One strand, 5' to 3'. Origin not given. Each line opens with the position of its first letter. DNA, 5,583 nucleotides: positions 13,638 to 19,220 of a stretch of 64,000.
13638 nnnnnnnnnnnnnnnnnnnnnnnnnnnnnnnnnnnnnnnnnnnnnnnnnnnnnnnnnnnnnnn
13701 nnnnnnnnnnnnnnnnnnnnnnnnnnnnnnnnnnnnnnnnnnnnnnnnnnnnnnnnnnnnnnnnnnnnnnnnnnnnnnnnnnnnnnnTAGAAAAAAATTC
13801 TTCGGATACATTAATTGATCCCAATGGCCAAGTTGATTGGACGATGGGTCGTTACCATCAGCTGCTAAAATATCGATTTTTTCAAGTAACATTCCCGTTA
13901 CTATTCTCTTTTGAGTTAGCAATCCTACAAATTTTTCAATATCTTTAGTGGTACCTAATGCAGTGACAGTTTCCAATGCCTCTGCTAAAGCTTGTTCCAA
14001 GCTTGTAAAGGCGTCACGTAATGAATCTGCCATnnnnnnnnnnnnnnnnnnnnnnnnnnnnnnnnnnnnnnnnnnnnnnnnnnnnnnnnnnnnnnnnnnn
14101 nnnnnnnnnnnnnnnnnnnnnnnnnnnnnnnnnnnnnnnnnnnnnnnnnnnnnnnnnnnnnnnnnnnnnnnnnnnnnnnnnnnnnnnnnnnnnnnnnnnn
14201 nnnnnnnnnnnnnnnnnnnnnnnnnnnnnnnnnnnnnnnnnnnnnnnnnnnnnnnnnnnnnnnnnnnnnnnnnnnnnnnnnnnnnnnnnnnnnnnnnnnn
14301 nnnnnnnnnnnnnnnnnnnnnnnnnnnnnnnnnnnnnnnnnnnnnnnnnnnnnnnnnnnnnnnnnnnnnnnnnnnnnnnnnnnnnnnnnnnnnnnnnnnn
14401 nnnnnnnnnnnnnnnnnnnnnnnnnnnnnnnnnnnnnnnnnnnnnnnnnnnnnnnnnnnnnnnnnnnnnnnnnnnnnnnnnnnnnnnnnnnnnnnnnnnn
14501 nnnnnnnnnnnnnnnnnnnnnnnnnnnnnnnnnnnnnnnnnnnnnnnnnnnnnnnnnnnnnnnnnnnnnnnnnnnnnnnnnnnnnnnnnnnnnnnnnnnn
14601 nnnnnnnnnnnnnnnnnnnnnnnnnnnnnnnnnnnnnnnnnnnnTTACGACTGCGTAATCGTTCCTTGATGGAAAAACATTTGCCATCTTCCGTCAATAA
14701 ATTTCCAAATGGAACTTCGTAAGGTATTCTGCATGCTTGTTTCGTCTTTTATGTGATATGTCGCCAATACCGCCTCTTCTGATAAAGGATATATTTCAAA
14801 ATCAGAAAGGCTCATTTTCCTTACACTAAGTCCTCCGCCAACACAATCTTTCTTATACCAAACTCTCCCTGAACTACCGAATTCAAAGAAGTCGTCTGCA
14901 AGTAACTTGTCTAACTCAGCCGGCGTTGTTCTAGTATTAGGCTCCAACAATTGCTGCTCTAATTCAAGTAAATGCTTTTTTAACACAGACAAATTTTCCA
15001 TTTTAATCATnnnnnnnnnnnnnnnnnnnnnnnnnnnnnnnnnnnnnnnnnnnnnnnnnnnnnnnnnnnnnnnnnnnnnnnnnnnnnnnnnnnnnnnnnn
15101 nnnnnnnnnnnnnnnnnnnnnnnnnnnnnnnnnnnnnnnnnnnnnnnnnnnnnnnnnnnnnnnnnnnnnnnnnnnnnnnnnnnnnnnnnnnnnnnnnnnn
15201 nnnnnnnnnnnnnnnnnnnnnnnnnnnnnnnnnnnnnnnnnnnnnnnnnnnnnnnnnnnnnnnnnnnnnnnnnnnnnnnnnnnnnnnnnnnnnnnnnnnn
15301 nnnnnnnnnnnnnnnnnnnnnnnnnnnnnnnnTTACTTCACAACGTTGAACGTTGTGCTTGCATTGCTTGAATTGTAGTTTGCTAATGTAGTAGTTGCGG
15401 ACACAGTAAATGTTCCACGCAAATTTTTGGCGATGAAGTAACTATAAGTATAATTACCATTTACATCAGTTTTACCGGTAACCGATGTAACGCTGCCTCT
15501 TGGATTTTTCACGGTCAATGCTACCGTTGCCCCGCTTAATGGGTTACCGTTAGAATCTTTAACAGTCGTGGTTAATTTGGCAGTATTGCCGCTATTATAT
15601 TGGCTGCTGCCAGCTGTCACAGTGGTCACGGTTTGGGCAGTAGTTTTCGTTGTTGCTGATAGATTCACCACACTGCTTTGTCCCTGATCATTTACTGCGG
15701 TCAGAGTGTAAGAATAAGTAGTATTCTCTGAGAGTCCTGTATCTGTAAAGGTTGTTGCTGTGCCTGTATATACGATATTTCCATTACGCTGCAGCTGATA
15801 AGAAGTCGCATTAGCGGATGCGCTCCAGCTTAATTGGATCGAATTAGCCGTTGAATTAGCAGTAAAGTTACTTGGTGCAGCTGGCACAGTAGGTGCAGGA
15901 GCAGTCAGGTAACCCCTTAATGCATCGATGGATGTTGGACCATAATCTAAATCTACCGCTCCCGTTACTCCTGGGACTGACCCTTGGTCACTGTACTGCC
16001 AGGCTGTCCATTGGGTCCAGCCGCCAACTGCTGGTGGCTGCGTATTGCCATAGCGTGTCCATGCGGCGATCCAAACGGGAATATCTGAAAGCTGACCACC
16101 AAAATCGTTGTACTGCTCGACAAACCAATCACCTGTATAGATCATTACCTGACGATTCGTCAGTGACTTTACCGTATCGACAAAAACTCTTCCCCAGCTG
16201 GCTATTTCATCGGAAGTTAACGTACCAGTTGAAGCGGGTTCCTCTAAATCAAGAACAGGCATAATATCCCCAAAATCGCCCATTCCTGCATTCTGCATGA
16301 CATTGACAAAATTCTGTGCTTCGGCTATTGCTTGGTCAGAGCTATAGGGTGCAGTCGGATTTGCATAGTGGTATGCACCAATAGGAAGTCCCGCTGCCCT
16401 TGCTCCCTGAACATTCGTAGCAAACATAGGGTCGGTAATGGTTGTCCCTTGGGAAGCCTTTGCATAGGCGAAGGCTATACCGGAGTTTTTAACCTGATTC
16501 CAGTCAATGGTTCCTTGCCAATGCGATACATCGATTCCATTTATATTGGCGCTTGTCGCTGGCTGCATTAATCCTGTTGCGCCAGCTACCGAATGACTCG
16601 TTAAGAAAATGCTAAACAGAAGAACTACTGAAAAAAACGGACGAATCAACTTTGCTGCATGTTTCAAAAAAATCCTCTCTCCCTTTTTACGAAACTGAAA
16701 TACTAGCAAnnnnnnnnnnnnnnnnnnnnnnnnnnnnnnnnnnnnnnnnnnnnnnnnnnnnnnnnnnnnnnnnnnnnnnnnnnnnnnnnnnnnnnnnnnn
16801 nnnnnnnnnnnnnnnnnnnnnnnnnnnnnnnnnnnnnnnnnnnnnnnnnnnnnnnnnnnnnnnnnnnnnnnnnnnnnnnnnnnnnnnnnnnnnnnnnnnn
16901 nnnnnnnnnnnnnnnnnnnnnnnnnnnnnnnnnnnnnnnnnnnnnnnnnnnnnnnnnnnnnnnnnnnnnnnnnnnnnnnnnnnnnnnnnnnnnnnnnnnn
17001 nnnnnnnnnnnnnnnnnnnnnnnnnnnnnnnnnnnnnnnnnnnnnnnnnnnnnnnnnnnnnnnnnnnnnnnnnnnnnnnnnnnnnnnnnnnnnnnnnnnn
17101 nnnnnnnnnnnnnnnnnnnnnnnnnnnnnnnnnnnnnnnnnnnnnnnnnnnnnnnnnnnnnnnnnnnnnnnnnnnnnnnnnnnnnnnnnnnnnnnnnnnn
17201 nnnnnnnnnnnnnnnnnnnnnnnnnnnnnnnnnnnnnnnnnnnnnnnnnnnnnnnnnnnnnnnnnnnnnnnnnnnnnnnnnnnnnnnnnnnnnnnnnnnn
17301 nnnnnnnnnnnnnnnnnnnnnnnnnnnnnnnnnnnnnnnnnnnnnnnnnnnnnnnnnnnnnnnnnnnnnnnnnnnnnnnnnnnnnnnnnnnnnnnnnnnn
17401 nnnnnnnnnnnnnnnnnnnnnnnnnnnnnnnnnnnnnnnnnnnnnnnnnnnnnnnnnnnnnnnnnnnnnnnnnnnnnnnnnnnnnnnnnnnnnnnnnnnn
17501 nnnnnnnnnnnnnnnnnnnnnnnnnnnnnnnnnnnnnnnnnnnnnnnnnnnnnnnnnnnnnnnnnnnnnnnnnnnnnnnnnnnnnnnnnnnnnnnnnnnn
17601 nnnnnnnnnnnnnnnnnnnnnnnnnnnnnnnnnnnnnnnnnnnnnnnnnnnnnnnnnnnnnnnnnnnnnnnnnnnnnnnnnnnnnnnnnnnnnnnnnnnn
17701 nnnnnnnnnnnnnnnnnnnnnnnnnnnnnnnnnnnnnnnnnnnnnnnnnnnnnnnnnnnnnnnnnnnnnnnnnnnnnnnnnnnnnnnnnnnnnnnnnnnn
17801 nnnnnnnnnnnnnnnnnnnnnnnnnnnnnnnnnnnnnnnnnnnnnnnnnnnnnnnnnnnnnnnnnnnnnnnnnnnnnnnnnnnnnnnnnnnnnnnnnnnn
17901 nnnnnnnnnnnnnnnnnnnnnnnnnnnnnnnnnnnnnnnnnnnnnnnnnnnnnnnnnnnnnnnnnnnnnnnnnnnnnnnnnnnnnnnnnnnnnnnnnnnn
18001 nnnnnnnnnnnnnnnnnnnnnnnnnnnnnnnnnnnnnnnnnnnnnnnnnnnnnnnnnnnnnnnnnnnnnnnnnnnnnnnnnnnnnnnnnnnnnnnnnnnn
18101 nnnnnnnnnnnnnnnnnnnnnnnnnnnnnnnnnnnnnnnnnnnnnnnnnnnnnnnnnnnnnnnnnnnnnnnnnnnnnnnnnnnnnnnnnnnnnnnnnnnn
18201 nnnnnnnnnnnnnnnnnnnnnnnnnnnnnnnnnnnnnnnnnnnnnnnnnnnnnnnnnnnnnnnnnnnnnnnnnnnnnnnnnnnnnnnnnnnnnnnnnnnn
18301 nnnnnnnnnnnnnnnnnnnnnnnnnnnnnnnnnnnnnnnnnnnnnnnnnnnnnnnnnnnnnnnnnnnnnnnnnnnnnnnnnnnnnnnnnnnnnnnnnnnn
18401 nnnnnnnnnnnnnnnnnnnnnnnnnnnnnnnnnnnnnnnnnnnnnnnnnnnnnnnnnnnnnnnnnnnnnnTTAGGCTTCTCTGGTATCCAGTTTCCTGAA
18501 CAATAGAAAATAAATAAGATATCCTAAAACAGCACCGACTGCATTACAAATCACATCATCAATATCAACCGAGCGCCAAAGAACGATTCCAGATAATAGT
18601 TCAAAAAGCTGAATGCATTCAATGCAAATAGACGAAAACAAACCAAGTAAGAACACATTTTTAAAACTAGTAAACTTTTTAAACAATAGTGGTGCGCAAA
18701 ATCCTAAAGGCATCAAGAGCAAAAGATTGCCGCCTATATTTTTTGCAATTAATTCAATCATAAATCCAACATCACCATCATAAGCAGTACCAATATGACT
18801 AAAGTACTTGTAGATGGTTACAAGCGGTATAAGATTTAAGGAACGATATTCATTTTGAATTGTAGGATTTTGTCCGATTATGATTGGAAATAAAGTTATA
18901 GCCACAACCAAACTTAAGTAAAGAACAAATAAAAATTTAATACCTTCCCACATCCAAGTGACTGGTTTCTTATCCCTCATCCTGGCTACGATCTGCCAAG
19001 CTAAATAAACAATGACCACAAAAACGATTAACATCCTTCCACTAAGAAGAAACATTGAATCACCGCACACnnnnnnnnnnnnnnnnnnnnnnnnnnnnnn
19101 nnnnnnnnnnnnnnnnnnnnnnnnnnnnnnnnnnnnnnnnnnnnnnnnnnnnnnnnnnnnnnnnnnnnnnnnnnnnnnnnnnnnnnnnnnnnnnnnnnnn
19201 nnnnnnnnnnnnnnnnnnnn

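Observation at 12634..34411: DoxX membrane-protein gene present in three paralogous copies, two carrying a translationally coupled 36-38-aa acidic ORF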

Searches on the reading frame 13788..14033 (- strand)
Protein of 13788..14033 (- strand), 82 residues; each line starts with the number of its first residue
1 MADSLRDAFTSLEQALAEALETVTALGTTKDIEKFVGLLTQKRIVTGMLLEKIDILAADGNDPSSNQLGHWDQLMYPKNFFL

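Call 53: search_protein_families(library=pfam, proteins=[window:13788-14033:-], max_evalue=0.01)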
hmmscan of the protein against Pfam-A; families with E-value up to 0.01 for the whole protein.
seq(82 aa): 0 families

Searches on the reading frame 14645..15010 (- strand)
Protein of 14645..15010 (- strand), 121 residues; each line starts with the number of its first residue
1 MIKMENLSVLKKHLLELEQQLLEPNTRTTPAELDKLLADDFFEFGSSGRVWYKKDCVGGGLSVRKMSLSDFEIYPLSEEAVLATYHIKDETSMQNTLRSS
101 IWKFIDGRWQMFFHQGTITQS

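Call 53: search_protein_families(library=pfam, proteins=[window:14645-15010:-], max_evalue=0.01)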
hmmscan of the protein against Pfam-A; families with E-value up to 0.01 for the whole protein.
window:14645-15010:- (121 aa): 1 family
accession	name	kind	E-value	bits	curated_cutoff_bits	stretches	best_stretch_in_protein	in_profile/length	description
PF14534.12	DUF4440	-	1.3e-15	58.2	25.2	1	14-111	1-107/107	Domain of unknown function (DUF4440)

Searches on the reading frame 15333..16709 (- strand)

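Call 53: search_protein_families(library=pfam, proteins=[window:15333-16709:-], max_evalue=0.01)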
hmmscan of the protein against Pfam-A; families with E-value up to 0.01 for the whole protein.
window:15333-16709:- (458 aa): 7 families
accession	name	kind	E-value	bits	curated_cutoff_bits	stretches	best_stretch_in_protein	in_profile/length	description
PF01183.26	Glyco_hydro_25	-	1.9e-50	172.1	27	1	59-248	1-180/180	Glycosyl hydrolases family 25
PF02369.22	Big_1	-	3e-08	34.1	34.9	1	366-454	8-92/93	Bacterial Ig-like domain (group 1)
PF00041.27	fn3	-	3.6e-08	34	25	1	278-345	2-75/84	Fibronectin type III domain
PF01835.25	MG2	-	6.2e-06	26.9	32.8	1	371-456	11-96/96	MG2 domain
PF09134.16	Invasin_D3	-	0.00021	22.2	33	1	374-441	19-83/98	Invasin, domain 3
PF13620.12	CarboxypepD_reg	-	0.00032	21.4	32.3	1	379-424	2-44/82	Carboxypeptidase regulatory-like domain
PF24489.1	Ig_J_second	-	0.0053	17.2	27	0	293-362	30-101/105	Tip attachment protein J second Ig-like domain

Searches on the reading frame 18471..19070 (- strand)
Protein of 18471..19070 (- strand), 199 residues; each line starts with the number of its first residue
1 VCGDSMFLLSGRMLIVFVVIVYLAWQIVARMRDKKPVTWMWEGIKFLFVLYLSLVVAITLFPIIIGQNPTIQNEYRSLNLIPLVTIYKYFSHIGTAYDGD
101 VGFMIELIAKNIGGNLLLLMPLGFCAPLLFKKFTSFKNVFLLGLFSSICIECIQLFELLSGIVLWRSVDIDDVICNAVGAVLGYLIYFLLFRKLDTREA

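Call 53: search_protein_families(library=pfam, proteins=[window:18471-19070:-], max_evalue=0.01)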
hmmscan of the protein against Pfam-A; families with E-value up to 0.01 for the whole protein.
window:18471-19070:- (199 aa): 1 family
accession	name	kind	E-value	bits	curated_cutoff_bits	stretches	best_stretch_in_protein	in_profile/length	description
PF04892.17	VanZ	-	6.4e-25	88.6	30.1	1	48-190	1-125/126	VanZ like family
